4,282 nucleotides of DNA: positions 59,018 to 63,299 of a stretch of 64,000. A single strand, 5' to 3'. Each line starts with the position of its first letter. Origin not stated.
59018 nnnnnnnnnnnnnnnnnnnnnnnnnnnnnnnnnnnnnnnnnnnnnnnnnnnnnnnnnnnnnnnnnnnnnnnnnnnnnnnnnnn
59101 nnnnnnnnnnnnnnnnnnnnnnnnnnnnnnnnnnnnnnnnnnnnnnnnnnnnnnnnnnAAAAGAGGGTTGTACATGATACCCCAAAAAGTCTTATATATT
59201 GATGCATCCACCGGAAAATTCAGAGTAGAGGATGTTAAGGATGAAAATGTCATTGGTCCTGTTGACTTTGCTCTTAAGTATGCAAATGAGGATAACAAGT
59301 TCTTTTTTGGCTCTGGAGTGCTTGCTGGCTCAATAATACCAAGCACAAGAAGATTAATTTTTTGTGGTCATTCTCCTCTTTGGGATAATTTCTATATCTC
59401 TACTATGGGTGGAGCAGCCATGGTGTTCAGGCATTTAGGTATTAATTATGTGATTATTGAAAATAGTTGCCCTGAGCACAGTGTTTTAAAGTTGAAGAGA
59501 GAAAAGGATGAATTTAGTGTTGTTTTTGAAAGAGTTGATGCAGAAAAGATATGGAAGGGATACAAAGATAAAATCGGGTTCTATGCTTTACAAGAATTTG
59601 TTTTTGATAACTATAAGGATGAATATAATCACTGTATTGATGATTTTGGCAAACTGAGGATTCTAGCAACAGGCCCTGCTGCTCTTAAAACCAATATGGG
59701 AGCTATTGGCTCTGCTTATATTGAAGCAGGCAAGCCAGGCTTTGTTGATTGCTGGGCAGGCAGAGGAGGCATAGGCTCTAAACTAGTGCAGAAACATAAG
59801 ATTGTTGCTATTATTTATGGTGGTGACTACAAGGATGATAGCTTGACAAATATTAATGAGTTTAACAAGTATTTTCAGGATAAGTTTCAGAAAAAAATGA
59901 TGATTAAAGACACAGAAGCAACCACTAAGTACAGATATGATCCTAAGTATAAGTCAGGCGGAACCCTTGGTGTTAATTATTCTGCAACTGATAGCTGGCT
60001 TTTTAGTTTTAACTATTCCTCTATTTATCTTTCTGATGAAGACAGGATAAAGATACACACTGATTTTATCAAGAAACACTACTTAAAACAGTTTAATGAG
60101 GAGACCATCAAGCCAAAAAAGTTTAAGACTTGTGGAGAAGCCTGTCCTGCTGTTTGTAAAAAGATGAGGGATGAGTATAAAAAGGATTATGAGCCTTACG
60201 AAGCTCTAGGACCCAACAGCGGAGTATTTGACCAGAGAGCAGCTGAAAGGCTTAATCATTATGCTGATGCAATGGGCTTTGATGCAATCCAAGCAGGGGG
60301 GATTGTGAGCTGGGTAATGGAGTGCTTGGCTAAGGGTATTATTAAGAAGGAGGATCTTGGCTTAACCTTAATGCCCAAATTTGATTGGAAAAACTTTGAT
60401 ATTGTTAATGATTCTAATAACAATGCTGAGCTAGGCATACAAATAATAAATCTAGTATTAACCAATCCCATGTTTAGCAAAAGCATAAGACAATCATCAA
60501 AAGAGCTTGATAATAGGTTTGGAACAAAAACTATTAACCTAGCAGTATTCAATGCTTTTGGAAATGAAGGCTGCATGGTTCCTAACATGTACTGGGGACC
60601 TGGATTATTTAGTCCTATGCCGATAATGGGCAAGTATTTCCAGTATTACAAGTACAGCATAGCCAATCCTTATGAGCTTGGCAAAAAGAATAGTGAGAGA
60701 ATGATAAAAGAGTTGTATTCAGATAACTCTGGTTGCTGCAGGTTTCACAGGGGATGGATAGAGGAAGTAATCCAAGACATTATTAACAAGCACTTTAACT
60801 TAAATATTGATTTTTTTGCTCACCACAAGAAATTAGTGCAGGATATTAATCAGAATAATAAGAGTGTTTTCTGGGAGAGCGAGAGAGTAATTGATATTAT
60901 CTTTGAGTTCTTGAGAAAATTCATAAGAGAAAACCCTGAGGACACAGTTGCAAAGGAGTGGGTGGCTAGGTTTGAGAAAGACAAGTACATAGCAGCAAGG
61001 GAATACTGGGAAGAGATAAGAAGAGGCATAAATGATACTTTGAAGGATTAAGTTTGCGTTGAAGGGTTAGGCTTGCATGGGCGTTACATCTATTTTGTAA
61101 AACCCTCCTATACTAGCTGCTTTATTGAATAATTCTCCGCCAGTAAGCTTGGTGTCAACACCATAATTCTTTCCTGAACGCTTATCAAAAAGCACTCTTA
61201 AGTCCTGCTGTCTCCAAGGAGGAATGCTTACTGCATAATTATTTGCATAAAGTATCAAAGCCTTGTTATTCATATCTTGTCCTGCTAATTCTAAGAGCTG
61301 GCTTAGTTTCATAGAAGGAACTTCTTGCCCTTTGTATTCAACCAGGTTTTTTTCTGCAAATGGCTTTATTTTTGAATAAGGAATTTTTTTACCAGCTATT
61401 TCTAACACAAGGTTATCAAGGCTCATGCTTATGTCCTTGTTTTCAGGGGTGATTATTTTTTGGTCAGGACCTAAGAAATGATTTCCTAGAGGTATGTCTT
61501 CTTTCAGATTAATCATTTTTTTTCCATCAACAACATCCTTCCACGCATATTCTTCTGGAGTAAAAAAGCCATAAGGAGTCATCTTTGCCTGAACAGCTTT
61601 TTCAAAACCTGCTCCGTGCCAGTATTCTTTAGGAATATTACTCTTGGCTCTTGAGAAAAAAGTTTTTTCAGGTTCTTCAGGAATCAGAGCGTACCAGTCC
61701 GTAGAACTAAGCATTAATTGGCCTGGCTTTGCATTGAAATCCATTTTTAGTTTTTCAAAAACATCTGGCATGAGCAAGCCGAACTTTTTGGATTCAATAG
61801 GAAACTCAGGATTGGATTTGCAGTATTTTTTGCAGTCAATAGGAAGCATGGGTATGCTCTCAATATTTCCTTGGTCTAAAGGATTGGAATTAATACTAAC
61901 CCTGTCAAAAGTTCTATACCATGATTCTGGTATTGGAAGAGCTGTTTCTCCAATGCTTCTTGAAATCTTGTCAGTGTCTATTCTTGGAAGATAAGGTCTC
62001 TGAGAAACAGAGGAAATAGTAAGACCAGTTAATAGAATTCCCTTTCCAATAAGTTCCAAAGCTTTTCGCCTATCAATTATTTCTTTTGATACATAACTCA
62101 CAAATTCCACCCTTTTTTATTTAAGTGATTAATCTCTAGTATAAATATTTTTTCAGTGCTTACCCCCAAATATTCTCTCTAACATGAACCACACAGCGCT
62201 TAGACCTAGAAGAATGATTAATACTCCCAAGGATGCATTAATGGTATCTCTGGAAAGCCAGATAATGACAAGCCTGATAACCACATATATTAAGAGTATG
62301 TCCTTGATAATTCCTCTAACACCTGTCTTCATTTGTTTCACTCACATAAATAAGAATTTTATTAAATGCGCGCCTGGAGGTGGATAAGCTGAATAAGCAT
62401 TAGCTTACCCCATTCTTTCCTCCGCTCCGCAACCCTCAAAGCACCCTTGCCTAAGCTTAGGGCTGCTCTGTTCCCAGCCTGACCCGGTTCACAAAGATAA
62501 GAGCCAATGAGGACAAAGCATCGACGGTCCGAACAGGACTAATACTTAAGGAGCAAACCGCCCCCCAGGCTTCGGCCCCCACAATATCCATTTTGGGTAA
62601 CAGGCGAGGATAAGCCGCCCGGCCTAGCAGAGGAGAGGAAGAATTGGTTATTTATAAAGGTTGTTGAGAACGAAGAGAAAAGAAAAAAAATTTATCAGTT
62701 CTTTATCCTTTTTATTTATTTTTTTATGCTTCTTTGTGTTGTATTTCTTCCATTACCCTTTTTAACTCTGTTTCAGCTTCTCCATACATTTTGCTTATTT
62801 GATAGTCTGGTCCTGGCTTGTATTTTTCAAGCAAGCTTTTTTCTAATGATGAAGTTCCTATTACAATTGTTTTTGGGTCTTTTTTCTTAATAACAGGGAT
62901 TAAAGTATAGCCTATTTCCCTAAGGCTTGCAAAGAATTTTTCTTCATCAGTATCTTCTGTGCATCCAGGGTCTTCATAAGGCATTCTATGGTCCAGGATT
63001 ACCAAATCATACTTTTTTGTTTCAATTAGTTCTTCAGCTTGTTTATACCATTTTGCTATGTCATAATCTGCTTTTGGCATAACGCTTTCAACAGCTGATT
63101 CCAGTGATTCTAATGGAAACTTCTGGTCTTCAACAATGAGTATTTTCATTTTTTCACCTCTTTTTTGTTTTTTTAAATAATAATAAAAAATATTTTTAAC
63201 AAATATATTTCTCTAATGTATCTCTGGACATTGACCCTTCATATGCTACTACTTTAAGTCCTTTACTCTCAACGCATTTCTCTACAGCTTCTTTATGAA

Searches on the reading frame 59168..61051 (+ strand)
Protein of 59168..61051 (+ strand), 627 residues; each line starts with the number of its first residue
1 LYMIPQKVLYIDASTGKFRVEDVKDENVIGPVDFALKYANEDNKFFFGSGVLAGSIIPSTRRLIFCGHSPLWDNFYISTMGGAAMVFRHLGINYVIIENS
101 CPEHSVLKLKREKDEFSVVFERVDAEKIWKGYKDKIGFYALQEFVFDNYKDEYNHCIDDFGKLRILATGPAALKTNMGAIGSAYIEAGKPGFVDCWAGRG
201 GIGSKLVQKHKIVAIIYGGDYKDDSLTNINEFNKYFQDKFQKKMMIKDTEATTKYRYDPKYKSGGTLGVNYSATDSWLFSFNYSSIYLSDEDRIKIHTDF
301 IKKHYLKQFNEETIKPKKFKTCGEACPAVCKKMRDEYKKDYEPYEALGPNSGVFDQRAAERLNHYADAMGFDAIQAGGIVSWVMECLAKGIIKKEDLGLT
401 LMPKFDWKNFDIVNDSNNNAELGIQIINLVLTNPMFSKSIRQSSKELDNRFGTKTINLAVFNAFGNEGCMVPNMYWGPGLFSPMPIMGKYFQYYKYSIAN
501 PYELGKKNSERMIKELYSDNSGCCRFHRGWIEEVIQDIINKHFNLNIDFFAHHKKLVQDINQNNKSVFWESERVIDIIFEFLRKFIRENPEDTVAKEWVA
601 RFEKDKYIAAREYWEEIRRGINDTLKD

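Call 62: search_protein_families(library=pfam, max_evalue=0.00001, proteins=[window:59168-61051:+])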
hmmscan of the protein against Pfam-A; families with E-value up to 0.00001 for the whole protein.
window:59168-61051:+ (627 aa): 2 families
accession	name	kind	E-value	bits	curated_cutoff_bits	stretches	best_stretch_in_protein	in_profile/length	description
PF02730.20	AFOR_N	-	7.5e-20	72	29.8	1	7-219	2-198/199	Aldehyde ferredoxin oxidoreductase, N-terminal domain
PF01314.23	AFOR_C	-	2.6e-18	66.8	27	1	266-401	26-158/385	Aldehyde ferredoxin oxidoreductase, domains 2 & 3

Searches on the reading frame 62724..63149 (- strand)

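Call 62: search_protein_families(library=pfam, max_evalue=0.00001, proteins=[window:62724-63149:-])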
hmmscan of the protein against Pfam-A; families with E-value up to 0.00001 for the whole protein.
window:62724-63149:- (141 aa): 1 family
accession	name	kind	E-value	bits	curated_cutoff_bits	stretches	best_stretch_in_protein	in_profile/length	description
PF00072.30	Response_reg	-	2.1e-08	34.7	30.2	1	3-59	1-55/111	Response regulator receiver domain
